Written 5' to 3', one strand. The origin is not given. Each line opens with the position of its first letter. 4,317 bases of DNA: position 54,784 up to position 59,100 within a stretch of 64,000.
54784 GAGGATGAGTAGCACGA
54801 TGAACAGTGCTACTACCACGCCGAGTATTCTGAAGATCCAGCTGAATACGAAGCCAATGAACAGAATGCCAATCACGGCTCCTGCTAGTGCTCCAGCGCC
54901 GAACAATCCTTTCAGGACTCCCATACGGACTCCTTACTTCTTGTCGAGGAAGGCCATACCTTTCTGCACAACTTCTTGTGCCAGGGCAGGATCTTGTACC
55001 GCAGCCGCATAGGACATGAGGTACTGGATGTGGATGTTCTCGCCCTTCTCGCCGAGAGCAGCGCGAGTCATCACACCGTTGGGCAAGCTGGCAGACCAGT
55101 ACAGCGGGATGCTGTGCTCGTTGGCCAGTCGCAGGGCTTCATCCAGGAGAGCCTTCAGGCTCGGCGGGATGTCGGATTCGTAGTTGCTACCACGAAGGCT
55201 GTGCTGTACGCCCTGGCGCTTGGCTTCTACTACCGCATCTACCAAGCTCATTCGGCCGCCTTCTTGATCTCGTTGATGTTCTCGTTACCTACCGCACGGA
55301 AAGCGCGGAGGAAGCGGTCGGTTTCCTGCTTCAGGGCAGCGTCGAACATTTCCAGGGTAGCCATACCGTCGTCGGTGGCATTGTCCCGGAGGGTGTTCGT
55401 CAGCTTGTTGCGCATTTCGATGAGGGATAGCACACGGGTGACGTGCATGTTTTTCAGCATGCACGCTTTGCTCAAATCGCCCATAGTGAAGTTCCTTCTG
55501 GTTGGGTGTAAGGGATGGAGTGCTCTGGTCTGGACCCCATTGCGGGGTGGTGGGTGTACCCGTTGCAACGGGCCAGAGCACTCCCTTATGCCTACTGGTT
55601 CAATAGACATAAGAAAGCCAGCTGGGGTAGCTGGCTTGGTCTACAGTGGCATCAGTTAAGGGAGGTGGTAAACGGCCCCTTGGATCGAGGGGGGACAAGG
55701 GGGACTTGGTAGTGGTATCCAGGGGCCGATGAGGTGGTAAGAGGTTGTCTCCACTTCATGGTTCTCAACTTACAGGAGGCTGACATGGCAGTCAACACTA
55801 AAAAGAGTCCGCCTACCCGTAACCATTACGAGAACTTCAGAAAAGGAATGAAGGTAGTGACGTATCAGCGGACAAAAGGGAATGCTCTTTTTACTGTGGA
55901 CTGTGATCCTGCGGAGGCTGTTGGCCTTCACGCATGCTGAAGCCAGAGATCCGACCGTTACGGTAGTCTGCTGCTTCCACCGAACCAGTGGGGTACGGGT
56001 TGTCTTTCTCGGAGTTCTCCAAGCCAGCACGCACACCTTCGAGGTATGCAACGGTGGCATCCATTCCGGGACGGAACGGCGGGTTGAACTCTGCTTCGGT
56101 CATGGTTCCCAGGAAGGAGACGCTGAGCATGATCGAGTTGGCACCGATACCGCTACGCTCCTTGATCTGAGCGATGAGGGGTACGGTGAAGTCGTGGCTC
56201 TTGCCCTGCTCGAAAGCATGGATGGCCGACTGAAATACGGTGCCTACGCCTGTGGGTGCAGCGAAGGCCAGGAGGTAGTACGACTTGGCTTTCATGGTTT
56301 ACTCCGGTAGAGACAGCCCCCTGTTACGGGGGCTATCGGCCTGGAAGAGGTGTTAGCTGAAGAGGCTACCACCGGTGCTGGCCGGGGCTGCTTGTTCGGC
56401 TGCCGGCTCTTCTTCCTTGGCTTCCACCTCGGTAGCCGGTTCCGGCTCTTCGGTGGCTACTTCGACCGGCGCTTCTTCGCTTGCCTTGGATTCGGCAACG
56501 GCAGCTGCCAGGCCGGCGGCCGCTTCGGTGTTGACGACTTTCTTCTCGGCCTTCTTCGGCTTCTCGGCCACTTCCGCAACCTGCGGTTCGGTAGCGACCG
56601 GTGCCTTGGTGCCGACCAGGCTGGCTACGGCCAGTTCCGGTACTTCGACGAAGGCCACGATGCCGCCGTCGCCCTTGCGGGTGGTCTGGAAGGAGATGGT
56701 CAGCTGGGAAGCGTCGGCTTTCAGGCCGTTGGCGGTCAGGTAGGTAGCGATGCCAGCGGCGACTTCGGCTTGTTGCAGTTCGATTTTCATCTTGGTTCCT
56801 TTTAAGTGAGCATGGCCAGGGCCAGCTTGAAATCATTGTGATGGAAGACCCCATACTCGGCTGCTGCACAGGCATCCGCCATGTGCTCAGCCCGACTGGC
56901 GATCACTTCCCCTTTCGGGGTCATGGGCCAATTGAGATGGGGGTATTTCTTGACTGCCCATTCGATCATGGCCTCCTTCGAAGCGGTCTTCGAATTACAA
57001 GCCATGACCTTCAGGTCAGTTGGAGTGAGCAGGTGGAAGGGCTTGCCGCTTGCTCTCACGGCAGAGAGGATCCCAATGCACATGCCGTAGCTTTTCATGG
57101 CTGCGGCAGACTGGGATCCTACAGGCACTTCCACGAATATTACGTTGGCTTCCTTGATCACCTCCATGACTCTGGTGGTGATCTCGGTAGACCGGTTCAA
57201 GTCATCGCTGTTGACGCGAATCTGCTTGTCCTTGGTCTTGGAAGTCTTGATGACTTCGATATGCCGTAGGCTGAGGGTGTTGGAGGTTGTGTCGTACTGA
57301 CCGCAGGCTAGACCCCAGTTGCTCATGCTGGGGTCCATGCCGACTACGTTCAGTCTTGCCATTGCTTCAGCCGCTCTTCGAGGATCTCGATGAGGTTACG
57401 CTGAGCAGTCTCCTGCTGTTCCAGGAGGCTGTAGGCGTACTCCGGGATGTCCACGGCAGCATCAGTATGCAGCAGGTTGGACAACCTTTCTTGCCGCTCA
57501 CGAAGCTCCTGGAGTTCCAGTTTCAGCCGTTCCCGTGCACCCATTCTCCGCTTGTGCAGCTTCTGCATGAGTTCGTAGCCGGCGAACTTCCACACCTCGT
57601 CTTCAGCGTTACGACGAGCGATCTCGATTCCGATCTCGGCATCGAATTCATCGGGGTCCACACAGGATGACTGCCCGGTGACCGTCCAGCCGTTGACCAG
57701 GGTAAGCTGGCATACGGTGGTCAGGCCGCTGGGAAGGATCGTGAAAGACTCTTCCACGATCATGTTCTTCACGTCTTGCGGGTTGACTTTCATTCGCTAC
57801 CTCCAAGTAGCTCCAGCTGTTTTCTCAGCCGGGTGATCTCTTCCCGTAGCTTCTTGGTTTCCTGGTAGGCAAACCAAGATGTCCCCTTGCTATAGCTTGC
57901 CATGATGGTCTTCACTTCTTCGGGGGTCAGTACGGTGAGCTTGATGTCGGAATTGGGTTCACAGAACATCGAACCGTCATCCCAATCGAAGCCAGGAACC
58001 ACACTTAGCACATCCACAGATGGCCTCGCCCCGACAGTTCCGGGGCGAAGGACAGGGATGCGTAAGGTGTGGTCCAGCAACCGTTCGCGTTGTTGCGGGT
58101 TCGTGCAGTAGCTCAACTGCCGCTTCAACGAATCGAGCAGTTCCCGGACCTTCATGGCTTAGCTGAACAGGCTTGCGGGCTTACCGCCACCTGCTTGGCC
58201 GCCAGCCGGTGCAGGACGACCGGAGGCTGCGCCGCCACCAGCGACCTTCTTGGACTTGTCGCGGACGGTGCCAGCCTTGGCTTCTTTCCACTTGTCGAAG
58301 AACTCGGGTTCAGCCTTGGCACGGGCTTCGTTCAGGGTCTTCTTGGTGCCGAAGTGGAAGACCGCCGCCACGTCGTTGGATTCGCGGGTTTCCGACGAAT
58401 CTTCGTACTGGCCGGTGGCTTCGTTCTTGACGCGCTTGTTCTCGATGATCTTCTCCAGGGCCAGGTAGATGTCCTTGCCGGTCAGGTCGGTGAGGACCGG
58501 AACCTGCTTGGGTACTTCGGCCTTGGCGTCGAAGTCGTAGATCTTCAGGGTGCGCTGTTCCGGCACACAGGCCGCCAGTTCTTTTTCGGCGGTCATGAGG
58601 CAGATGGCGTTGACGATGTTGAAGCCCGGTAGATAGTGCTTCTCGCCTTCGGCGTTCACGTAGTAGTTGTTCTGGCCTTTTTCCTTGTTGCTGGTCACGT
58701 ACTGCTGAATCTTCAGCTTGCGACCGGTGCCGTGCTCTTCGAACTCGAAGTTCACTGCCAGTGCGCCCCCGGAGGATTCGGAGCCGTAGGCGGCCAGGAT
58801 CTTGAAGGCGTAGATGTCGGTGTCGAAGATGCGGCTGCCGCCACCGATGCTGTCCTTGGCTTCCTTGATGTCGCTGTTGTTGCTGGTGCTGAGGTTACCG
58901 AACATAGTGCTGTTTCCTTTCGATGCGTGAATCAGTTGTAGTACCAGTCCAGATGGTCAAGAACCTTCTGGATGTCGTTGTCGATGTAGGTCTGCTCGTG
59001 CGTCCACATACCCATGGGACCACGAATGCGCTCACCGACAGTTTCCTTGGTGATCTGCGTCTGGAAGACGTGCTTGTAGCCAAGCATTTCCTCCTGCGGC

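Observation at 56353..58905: Two replication-block proteins share an SSB-style disordered tail ending in SLFS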

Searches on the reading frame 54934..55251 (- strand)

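Call 4: search_protein_families(library=pfam, proteins=[window:54934-55251:-], max_evalue=0.01)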
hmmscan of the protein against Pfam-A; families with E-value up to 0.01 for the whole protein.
window:54934-55251:- (105 aa): 0 families

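Call 6: search_protein_families(library=phrogs, proteins=[window:54934-55251:-], max_evalue=0.001)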
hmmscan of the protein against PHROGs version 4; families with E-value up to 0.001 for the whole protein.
window:54934-55251:- (105 aa): 1 family
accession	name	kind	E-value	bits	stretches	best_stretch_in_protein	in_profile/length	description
phrog_7891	-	unknown function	4.2e-59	198.3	1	1-105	1-105/105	-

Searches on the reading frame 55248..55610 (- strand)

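Call 4: search_protein_families(library=pfam, proteins=[window:55248-55610:-], max_evalue=0.01)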
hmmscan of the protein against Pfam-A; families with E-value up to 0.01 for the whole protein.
window:55248-55610:- (120 aa): 0 families

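Call 6: search_protein_families(library=phrogs, proteins=[window:55248-55610:-], max_evalue=0.001)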
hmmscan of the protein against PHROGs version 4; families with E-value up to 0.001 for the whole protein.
window:55248-55610:- (120 aa): 1 family
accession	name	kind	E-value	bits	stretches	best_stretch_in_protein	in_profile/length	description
phrog_8394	-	unknown function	1.5e-54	183.1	1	43-120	1-78/78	-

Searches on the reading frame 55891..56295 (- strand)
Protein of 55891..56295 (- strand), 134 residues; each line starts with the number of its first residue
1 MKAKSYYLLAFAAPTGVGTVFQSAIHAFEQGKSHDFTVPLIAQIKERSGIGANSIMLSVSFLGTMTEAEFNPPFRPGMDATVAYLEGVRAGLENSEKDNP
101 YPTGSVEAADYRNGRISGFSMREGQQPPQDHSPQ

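Call 4: search_protein_families(library=pfam, proteins=[window:55891-56295:-], max_evalue=0.01)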
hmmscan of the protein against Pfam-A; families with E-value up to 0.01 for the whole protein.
window:55891-56295:- (134 aa): 0 families

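Call 6: search_protein_families(library=phrogs, proteins=[window:55891-56295:-], max_evalue=0.001)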
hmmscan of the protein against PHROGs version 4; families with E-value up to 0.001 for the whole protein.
window:55891-56295:- (134 aa): 3 families
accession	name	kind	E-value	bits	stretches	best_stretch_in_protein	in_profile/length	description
phrog_7212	-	unknown function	4.9e-76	254.2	1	1-134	1-133/133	-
phrog_3177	-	unknown function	8.1e-06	27.1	1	5-71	9-69/72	-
phrog_9115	-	unknown function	0.00013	22.8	1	31-71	25-65/99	-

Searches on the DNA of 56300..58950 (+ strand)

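Call 3: search_dna_similar(query=window:56300-58950:+, collection=phages, mode=near, max_rows=30)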
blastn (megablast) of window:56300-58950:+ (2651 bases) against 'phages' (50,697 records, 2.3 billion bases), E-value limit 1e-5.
Records with a match: 72; places in all: 73; records where one place covers at least 80% of the query: 69.
Best place of each record, by identity: 95-99% 59; 90-95% 13.
By first word of the organism name: Pseudomonas 70; Photobacterium 2.
By host as written in the record: Pseudomonas aeruginosa 28; Pseudomonas aeruginosa PAO1 11; Pseudomonas aeruginosa ATCC 27853 9; - 5; Pseudomonas sp. 4; Pseudomonas aeruginosa ATCC27853 3; Pseudomonas aeruginosa clinical isolate PA21 2; Pseudomonas aeruginosa Kutter 2; and 7 more.
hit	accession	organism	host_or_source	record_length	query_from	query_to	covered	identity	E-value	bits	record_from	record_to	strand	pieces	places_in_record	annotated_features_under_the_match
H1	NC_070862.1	Pseudomonas phage VB_PaeP_VL1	Pseudomonas aeruginosa ATCC27853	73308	1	2651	100%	98.5%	0e+0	4674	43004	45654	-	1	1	putative single-stranded DNA-binding protein | RuvC-like Holliday junction resolvase | hypothetical protein (x4)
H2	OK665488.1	Pseudomonas phage VB_PaeP_VL1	Pseudomonas aeruginosa ATCC27853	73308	1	2651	100%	98.5%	0e+0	4674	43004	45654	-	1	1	putative single-stranded DNA-binding protein | hypothetical protein (x5)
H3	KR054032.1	Pseudomonas phage DL64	Pseudomonas aeruginosa PAO1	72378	1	2651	100%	98.4%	0e+0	4663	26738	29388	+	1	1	hypothetical protein (x6)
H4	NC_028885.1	Pseudomonas phage DL64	Pseudomonas aeruginosa PAO1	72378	1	2651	100%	98.4%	0e+0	4663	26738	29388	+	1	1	single strand DNA binding protein | hypothetical protein (x4) | Sak4-like ssDNA annealing protein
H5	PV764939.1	Pseudomonas phage vB_PaeP_VL3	Pseudomonas aeruginosa ATCC 27853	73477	1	2651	100%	98.2%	0e+0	4630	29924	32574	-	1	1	single-stranded DNA-binding protein | hypothetical protein (x3) | heat shock protein 60 family chaperone GroEL | Sak4-like ssDNA annealing protein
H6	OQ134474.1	Pseudomonas phage vB_PaeP_PS28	Pseudomonas aeruginosa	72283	1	2651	100%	98.0%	0e+0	4608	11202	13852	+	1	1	putative single-stranded DNA-binding protein | hypothetical protein (x5)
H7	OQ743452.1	Pseudomonas phage PaVOB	Pseudomonas aeruginosa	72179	1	2651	100%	97.9%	0e+0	4591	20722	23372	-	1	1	putative single-stranded DNA-binding protein | hypothetical protein (x5)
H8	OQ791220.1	Pseudomonas phage PaVOA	Pseudomonas aeruginosa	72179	1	2651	100%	97.9%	0e+0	4591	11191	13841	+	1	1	hypothetical protein (x6)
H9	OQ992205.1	Pseudomonas phage vB_PaeP_YL2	Pseudomonas aeruginosa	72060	1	2651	100%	97.9%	0e+0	4591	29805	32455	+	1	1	putative single strand DNA binding protein | hypothetical protein (x4) | Sak4-like ssDNA annealing protein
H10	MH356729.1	Pseudomonas phage LP14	Pseudomonas aeruginosa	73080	1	2651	100%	97.9%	0e+0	4586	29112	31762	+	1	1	single-stranded DNA-binding protein | hypothetical protein (x5)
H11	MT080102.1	Pseudomonas phage PAP02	Pseudomonas aeruginosa ATCC 27853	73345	1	2651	100%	97.8%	0e+0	4580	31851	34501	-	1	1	hypothetical protein (x4)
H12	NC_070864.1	Pseudomonas phage PAP02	Pseudomonas aeruginosa ATCC 27853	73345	1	2651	100%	97.8%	0e+0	4580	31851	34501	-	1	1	hypothetical protein (x3) | RuvC-like Holliday junction resolvase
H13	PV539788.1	Pseudomonas phage phPLST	Pseudomonas aeruginosa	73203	1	2651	100%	97.8%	0e+0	4580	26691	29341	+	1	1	hypothetical protein (x4) | putative RuvC-like Holliday junction resolvase | RecA superfamily ATPase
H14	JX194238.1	Pseudomonas phage PA26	Pseudomonas aeruginosa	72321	1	2651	100%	97.8%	0e+0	4575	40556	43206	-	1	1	hypothetical protein (x6)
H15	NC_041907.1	Pseudomonas phage PA26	Pseudomonas aeruginosa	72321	1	2651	100%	97.8%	0e+0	4575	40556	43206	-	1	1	single strand DNA binding protein | hypothetical protein (x4) | Sak4-like ssDNA annealing protein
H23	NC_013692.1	Pseudomonas phage LIT1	Pseudomonas aeruginosa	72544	1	2651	99%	98.3%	0e+0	4577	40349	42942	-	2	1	single strand DNA binding protein | N4 gp46-like protein | N4 gp48-like protein | hypothetical protein (x2) | Sak4-like ssDNA annealing protein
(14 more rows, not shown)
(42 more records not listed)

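Call 5: get_annotated_region(hit=H23, flank=4000)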
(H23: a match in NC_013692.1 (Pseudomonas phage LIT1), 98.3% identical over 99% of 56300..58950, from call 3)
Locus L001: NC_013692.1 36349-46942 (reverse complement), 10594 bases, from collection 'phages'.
description: Pseudomonas phage LIT1, complete genome.
organism: Pseudomonas phage LIT1 (NCBI taxid 655098)
taxonomy: Viruses; Duplodnaviria; Heunggongvirae; Uroviricota; Caudoviricetes; Schitoviridae; Migulavirinae; Litunavirus; Litunavirus LIT1
host: Pseudomonas aeruginosa; source: pond; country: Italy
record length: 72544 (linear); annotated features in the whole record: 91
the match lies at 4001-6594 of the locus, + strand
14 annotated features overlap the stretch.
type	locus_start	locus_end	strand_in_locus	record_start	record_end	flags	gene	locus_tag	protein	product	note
CDS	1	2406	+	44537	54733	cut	-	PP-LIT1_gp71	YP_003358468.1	virion RNA polymerase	Putative Virion RNA polymerase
CDS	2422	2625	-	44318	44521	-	-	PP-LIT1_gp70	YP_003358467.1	hypothetical protein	ORF70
CDS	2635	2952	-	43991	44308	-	-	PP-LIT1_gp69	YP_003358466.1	hypothetical protein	ORF69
CDS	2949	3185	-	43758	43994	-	-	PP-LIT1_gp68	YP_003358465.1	hypothetical protein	ORF68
CDS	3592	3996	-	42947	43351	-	-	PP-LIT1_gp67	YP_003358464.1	hypothetical protein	ORF67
CDS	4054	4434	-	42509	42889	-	-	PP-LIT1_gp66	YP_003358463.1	hypothetical protein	ORF66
CDS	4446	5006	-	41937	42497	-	-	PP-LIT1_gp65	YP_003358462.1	N4 gp46-like protein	-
CDS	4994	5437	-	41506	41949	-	-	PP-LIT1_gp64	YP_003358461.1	N4 gp48-like protein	-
CDS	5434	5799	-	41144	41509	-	-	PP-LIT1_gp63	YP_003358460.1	hypothetical protein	ORF63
CDS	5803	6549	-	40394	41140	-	-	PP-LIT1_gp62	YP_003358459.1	single strand DNA binding protein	Putative single-stranded DNA-binding protein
CDS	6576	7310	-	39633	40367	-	-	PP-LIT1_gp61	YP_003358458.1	Sak4-like ssDNA annealing protein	-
CDS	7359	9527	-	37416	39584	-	-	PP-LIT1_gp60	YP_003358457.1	DNA primase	-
CDS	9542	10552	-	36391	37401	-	-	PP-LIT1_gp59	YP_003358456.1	exonuclease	-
CDS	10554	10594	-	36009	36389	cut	-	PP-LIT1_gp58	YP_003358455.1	hypothetical protein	ORF58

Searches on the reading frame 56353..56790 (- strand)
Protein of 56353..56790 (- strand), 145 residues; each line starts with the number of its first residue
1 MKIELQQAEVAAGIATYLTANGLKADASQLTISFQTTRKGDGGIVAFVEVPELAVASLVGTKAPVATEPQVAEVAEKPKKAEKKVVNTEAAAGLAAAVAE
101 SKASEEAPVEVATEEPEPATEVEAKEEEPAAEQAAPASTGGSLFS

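Call 4: search_protein_families(library=pfam, proteins=[window:56353-56790:-], max_evalue=0.01)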
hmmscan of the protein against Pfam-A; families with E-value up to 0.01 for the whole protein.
window:56353-56790:- (145 aa): 0 families

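Call 6: search_protein_families(library=phrogs, proteins=[window:56353-56790:-], max_evalue=0.001)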
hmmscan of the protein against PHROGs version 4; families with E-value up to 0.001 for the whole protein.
window:56353-56790:- (145 aa): 1 family
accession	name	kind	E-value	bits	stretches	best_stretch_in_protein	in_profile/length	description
phrog_7564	-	unknown function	1.5e-78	262.9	1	1-145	1-145/145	-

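Call 9: find_homologous_proteins(query=window:56353-56790:-, max_evalue=0.001)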
Query window:56353-56790:- (145 aa): 15 proteins with E <= 0.001 among 2081 candidates.
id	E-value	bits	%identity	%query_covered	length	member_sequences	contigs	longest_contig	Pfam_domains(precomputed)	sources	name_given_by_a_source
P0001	2.2e-74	265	99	100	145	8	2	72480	-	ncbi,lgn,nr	ncbi:hypothetical protein [Pseudomonas phage vB_Pae_HMKU_23]|nr:hypothetical protein [Pseudomonas ph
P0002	1.3e-73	263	99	100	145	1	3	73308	-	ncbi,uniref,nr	ncbi:hypothetical protein PP756_gp69 [Pseudomonas phage VB_PaeP_VL1]|uniref:Uncharacterized protein 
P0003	2.8e-73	262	98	100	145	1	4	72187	-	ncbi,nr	ncbi:hypothetical protein [Pseudomonas phage vB_PaeP_YL2]|nr:hypothetical protein [Pseudomonas phage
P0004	8.4e-73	260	97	100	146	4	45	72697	-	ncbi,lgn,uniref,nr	ncbi:hypothetical protein [Pseudomonas phage vB_PaeP_4029]|uniref:Uncharacterized protein n=3 Tax=Li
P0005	1.1e-72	260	97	100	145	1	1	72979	-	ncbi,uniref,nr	ncbi:hypothetical protein BIZ95_gp68 [Pseudomonas phage vB_PaeP_MAG4]|uniref:Uncharacterized protein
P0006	2.3e-72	259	97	100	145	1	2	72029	-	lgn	-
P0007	2.3e-72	259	96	100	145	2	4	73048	-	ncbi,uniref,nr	ncbi:hypothetical protein [Pseudomonas phage Pa2]|uniref:Uncharacterized protein n=2 Tax=Litunavirus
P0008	1.7e-71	256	97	100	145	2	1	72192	-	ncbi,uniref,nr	ncbi:hypothetical protein YH30_41 [Pseudomonas phage YH30]|uniref:Uncharacterized protein n=1 Tax=Ps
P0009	5.7e-71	254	95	100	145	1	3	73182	-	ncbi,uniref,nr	ncbi:hypothetical protein PP757_gp26 [Pseudomonas phage vB_PaeP_TUMS_P121]|uniref:Uncharacterized pr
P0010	8.5e-70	250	94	100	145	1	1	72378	-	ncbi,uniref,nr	ncbi:hypothetical protein AVU25_gp20 [Pseudomonas phage DL64]|uniref:Uncharacterized protein n=1 Tax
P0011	3.0e-68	245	92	100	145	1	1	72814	-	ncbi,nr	ncbi:hypothetical protein FBPa1_0084 [Pseudomonas phage vB_PaeP_FBPa1]|nr:hypothetical protein FBPa1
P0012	9.1e-67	241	94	100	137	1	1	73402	-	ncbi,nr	ncbi:hypothetical protein phiPA13_68 [Pseudomonas phage phiPA1-3]|nr:hypothetical protein phiPA13_68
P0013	3.4e-64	232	90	100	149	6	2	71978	-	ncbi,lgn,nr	ncbi:hypothetical protein [Pseudomonas phage vB_PaP_HN01]|nr:hypothetical protein [Pseudomonas phage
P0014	9.5e-54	199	78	100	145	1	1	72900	-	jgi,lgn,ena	-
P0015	3.1e-53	197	85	100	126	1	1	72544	-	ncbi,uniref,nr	ncbi:hypothetical protein PP-LIT1_gp66 [Pseudomonas phage LIT1]|uniref:Uncharacterized protein n=1 T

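Call 26: predict_structure(protein=window:56353-56790:-)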
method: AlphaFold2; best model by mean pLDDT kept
length: 145 residues; sequences in the alignment: 1
mean_pLDDT: 55.4   pTM: 0.31
mean pLDDT of the five models: 55.4, 53.8, 51.4, 50.4, 47.9
residues with pLDDT >= 90: 0; 70-90: 31; 50-70: 53; < 50: 61
segments of 3 or more residues with pLDDT < 50: 54-77, 79-86, 90-112
pLDDT, mean of each block of 10 residues (from residue 1): 63 82 78 65 66 45 40 40 44 44 43 51 55 56 63
secondary structure, 60 per line:
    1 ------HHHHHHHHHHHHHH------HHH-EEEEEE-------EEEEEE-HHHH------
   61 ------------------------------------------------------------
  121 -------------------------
elements in order: H7-20 E31-36 E44-49 H51-54

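Call 62: predict_structure(alignment_id=A3)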
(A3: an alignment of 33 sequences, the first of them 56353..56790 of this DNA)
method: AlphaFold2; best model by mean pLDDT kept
length: 145 residues; sequences in the alignment: 33
mean_pLDDT: 61.2   pTM: 0.32
mean pLDDT of the five models: 61.2, 60.7, 60.4, 60.0, 58.6
residues with pLDDT >= 90: 0; 70-90: 43; 50-70: 62; < 50: 40
segments of 3 or more residues with pLDDT < 50: 75-77, 79-96, 98-101, 109-111, 120-124
pLDDT, mean of each block of 10 residues (from residue 1): 77 86 75 77 76 59 52 49 47 48 50 54 49 56 68
secondary structure, 60 per line:
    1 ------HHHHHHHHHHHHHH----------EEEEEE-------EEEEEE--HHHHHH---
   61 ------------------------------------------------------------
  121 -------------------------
elements in order: H7-20 E31-36 E44-49 H52-57

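Call 64: fold_search(model_id=the predicted structure, library=pdb)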
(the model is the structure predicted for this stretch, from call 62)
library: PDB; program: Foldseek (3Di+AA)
matches with E <= 10: 279; with E <= 0.001: 0
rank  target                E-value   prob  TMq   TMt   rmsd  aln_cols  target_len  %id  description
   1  8btr_Sb               1.2e-01  0.80  0.25  0.31  10.2        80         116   19  Giardia Ribosome in PRE-T Hybrid State (D2) (released 2023-03-22)
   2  6zqb_DY               6.1e-01  0.38  0.24  0.34   8.9        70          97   20  Cryo-EM structure of the 90S pre-ribosome from Saccharomyces cerevisiae, state B2 (released 2020-09-23)
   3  7old_SY               7.5e-01  0.33  0.26  0.30  17.3        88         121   20  Thermophilic eukaryotic 80S ribosome at pe/E (TI)-POST state (released 2022-01-26)
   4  5oql_y                8.6e-01  0.44  0.25  0.36   5.2        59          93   19  Cryo-EM structure of the 90S pre-ribosome from Chaetomium thermophilum (released 2017-10-11)
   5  5aj0_BY               9.2e-01  0.28  0.24  0.27  11.0        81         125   15  Cryo electron microscopy of actively translating human polysomes (POST state). (released 2015-05-20)
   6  6lqs_SZ               9.2e-01  0.23  0.24  0.27  17.5        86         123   19  Cryo-EM structure of 90S small subunit preribosomes in transition states (State D) (released 2020-09-16)
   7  6zon_z                9.8e-01  0.20  0.23  0.27  17.1        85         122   19  SARS-CoV-2 Nsp1 bound to a human 43S preinitiation ribosome complex - state 1 (released 2020-07-29)
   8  7cpu_SY               1.0e+00  0.16  0.22  0.28  17.1        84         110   18  Cryo-EM structure of 80S ribosome from mouse kidney (released 2022-02-02)
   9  9jxc_A                1.4e+00  0.07  0.15  0.15   7.4        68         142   13  Crystal Structure of AbOhr-R15C (released 2024-11-06)
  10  8qoi_SY               1.5e+00  0.28  0.24  0.27   7.6        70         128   16  Structure of the human 80S ribosome at 1.9 A resolution - the molecular role of chemical modifications and ions in RN (released 2024-06-12)
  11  9h9x_A                1.7e+00  0.12  0.18  0.22   7.9        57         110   16  Crystal structure of metal-free LmrR_V15Bpy in a closed state (released 2025-03-05)
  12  1ev0_MODEL_1_A        1.8e+00  0.14  0.20  0.38   4.5        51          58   10  SOLUTION STRUCTURE OF THE MINE TOPOLOGICAL SPECIFICITY DOMAIN (released 2000-11-01)
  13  7qep_D4               2.1e+00  0.13  0.23  0.26  15.7        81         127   16  Cryo-EM structure of the ribosome from Encephalitozoon cuniculi (released 2022-02-09)
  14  1ywx_MODEL_1_A        2.1e+00  0.10  0.22  0.29  18.0        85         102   20  Solution Structure of Methanococcus maripaludis Protein MMP0443: The Northeast Structural Genomics Consortium  (released 2005-04-05)
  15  7tjh_I                2.1e+00  0.06  0.17  0.08  11.1        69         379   17  S. cerevisiae ORC bound to 84 bp ARS1 DNA and Cdc6 (state 1) with flexible Orc6 N-terminal domain (released 2022-10-05)
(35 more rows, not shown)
